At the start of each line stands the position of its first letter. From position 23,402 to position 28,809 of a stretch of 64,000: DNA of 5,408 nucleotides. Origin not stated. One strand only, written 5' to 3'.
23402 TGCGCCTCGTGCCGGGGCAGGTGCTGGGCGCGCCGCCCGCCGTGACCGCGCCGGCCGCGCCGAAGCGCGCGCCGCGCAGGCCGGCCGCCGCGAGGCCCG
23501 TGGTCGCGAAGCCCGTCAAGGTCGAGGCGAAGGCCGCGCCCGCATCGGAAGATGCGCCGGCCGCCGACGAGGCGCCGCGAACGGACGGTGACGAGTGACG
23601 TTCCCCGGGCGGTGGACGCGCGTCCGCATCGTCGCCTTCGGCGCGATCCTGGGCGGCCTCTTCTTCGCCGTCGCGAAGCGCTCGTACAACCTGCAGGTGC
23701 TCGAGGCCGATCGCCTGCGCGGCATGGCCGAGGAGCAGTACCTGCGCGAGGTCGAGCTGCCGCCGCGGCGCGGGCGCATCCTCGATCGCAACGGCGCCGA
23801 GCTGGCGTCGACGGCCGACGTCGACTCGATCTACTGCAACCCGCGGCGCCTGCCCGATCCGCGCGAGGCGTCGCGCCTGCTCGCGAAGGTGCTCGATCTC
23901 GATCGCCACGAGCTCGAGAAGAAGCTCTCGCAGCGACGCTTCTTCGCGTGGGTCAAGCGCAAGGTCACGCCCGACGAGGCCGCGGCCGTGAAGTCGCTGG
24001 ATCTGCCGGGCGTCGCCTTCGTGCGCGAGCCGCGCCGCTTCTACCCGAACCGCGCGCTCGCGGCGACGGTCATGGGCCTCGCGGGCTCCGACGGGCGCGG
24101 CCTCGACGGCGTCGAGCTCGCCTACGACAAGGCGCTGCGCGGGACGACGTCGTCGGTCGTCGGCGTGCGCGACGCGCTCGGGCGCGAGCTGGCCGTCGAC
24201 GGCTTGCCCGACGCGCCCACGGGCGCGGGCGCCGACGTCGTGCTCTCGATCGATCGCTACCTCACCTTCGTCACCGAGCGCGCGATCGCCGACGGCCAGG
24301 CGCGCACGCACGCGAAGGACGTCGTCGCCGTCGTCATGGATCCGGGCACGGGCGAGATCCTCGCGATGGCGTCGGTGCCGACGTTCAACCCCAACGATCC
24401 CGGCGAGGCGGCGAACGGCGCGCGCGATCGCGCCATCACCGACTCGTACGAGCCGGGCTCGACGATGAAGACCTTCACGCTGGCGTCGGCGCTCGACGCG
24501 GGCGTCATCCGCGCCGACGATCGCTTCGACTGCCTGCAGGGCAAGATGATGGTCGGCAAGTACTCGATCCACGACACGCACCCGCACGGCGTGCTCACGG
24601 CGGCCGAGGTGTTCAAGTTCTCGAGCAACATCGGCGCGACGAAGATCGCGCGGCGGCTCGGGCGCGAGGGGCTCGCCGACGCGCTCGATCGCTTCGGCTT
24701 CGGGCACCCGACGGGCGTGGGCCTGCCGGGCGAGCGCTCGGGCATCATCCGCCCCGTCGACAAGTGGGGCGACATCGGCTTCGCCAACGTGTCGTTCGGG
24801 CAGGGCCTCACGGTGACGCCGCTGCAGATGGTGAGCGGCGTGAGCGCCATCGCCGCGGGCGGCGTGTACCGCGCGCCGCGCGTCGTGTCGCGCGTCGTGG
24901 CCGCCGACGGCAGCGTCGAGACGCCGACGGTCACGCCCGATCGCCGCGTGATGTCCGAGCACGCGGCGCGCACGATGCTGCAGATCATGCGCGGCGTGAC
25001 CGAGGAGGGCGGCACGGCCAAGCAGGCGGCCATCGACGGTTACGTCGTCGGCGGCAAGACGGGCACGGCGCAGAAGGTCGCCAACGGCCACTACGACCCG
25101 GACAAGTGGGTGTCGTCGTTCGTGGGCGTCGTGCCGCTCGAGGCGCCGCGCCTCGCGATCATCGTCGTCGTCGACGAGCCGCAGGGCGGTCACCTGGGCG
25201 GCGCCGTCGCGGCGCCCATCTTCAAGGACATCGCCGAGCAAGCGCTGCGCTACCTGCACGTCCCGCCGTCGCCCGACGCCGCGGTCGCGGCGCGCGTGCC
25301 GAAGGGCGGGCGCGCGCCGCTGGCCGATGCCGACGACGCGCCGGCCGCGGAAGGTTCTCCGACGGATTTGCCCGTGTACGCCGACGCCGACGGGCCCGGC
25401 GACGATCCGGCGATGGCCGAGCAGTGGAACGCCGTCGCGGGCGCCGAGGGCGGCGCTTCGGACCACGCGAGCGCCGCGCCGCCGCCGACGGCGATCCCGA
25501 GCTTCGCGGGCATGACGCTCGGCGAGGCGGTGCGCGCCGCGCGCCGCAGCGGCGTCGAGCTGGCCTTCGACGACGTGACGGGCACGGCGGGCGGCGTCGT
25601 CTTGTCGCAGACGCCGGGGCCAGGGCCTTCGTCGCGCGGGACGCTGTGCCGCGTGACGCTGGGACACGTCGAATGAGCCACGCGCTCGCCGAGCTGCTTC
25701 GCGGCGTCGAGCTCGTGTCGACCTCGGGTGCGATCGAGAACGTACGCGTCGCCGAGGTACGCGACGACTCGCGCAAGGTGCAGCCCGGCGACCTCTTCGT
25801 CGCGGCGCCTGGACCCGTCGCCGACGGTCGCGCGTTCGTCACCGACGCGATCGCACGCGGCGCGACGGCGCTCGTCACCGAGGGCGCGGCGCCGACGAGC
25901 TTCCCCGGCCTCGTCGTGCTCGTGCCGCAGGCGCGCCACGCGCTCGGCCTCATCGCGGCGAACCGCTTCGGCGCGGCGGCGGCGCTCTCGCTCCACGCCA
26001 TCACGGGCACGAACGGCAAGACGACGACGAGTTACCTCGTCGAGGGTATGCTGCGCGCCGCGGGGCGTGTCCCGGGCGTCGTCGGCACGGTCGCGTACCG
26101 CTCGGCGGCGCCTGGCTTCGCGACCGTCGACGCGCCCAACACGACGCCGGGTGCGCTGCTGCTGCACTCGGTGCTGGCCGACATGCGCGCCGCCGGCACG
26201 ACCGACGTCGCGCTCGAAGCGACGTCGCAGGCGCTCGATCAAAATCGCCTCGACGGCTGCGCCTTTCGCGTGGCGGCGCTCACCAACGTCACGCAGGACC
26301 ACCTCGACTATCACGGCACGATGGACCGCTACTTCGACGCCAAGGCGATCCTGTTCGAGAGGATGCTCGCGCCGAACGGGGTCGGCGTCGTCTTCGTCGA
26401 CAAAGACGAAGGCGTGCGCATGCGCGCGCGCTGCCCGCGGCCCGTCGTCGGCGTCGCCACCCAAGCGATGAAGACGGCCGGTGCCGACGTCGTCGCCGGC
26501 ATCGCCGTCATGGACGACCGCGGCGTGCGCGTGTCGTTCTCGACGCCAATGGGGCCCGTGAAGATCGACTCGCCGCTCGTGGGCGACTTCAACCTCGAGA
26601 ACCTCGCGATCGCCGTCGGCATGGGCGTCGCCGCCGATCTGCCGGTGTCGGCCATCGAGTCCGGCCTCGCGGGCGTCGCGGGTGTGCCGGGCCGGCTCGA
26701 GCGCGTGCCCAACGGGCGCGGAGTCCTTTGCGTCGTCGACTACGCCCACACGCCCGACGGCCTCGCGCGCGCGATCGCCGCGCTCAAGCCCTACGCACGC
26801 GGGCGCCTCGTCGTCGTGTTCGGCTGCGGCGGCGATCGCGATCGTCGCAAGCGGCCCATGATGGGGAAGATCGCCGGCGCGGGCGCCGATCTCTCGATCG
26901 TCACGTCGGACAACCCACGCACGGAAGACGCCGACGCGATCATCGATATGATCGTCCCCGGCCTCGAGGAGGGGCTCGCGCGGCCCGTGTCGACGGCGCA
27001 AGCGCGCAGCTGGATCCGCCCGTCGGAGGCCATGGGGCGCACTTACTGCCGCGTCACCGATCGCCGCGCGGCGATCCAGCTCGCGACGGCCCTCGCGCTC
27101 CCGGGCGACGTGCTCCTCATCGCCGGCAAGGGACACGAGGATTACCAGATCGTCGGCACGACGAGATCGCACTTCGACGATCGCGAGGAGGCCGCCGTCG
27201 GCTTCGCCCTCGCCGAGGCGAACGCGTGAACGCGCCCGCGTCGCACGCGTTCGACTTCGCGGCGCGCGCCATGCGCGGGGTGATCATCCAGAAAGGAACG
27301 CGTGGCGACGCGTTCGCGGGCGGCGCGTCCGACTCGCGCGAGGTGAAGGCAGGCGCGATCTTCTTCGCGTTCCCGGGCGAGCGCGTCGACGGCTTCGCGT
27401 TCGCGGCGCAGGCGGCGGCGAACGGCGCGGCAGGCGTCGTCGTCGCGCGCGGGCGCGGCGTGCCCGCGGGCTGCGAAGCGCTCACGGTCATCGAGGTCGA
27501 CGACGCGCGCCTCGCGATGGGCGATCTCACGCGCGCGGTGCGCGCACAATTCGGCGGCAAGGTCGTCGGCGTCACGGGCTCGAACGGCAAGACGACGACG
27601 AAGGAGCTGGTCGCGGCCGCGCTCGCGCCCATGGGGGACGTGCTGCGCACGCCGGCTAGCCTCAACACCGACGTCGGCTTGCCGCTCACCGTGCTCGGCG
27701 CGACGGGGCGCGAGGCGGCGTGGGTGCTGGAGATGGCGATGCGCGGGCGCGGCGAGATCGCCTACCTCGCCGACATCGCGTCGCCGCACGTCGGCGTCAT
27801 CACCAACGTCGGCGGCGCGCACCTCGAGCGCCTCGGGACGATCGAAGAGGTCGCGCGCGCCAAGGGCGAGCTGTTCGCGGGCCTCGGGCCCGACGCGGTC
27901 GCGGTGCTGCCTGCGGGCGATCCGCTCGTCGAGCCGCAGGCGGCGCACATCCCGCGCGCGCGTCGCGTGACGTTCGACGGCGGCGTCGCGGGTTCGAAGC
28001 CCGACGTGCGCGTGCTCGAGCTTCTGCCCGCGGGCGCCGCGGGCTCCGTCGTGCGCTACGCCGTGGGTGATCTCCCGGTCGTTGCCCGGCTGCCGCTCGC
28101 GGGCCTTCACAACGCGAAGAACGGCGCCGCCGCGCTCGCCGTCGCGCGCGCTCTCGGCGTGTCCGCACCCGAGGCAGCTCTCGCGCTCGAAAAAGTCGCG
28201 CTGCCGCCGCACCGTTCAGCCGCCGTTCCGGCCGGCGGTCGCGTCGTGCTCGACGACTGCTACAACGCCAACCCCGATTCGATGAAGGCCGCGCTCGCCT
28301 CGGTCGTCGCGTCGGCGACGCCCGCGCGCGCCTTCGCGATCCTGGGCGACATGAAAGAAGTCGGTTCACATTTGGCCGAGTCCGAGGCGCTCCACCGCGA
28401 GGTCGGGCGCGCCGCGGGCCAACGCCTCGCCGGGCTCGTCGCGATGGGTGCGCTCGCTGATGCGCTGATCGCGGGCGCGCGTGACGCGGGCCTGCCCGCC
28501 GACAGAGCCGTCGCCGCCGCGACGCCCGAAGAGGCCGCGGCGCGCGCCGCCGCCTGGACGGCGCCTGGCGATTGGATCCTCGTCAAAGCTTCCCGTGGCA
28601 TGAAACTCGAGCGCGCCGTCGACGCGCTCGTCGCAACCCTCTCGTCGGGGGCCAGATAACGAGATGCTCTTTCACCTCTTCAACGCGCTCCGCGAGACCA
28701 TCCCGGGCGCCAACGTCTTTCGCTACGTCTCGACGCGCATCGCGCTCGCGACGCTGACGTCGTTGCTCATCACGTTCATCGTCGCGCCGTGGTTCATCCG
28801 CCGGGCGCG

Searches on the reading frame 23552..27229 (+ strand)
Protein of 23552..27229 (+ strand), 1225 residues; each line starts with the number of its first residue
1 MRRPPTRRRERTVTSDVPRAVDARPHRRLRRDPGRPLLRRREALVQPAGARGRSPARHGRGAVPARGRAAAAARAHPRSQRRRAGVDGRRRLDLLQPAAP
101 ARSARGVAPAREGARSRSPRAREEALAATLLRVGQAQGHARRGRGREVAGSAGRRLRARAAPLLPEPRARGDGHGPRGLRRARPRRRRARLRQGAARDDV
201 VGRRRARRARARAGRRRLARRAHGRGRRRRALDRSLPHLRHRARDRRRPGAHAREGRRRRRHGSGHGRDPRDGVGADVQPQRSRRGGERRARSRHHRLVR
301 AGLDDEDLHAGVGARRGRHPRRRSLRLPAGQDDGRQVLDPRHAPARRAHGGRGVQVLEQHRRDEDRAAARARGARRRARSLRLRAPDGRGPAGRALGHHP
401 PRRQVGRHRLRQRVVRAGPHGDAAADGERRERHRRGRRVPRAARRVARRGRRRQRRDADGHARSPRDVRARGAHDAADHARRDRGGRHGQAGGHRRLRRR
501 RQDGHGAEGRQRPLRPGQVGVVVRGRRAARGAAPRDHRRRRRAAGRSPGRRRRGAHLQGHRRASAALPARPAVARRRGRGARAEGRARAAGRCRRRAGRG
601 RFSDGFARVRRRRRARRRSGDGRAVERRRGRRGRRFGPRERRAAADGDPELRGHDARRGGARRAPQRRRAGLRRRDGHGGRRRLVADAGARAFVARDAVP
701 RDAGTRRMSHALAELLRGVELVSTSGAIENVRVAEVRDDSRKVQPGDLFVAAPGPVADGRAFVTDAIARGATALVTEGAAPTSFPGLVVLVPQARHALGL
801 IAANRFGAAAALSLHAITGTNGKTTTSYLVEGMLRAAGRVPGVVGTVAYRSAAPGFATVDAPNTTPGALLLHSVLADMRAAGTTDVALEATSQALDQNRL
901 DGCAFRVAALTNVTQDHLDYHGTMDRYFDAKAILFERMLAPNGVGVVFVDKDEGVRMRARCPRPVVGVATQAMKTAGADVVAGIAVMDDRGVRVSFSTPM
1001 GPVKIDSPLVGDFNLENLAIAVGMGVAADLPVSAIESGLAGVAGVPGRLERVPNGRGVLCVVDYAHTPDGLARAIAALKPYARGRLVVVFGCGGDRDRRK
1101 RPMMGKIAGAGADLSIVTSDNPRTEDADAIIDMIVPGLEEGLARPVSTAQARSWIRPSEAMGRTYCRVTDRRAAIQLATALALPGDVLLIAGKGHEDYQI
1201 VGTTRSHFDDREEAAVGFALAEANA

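Call 85: search_protein_families(library=pfam, proteins=[window:23552-27229:+], max_evalue=0.00001)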
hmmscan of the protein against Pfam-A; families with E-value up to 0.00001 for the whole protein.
window:23552-27229:+ (1225 aa): 3 families
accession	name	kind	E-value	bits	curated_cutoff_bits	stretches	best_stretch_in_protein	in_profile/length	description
PF08245.18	Mur_ligase_M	-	3.4e-43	148.4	24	1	817-1024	1-199/200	Mur ligase middle domain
PF02875.26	Mur_ligase_C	-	3.2e-30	106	28.4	1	1047-1194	1-127/127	Mur ligase, glutamate ligase domain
PF01225.30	Mur_ligase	-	2.9e-07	31.2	21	1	736-802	5-91/95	Mur ligase family, catalytic domain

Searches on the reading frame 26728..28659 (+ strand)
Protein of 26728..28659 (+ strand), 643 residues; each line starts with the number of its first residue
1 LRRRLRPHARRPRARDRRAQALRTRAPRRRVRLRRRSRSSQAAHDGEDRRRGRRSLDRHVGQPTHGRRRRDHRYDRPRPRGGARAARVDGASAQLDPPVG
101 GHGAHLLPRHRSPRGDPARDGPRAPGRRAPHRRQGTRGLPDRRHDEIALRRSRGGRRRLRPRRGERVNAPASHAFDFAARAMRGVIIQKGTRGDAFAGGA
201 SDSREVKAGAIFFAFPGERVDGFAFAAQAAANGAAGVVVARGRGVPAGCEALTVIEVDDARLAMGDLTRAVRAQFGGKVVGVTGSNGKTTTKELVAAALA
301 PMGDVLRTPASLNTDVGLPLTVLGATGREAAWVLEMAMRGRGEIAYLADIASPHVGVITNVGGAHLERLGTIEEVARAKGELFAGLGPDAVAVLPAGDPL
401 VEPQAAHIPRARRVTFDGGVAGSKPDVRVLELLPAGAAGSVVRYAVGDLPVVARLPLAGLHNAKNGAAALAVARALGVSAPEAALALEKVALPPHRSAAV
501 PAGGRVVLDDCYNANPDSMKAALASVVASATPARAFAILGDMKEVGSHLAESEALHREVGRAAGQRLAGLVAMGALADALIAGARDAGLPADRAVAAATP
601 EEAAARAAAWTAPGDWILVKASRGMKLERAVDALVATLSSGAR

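Call 85: search_protein_families(library=pfam, proteins=[window:26728-28659:+], max_evalue=0.00001)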
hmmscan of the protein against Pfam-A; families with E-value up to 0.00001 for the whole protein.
window:26728-28659:+ (643 aa): 3 families
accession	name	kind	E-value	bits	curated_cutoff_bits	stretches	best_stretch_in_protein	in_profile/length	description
PF08245.18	Mur_ligase_M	-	1.5e-35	123.4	24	1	282-473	1-200/200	Mur ligase middle domain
PF02875.26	Mur_ligase_C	-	1.4e-15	58.7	28.4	1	499-623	5-127/127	Mur ligase, glutamate ligase domain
PF01225.30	Mur_ligase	-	9.6e-07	29.5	21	1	202-268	8-91/95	Mur ligase family, catalytic domain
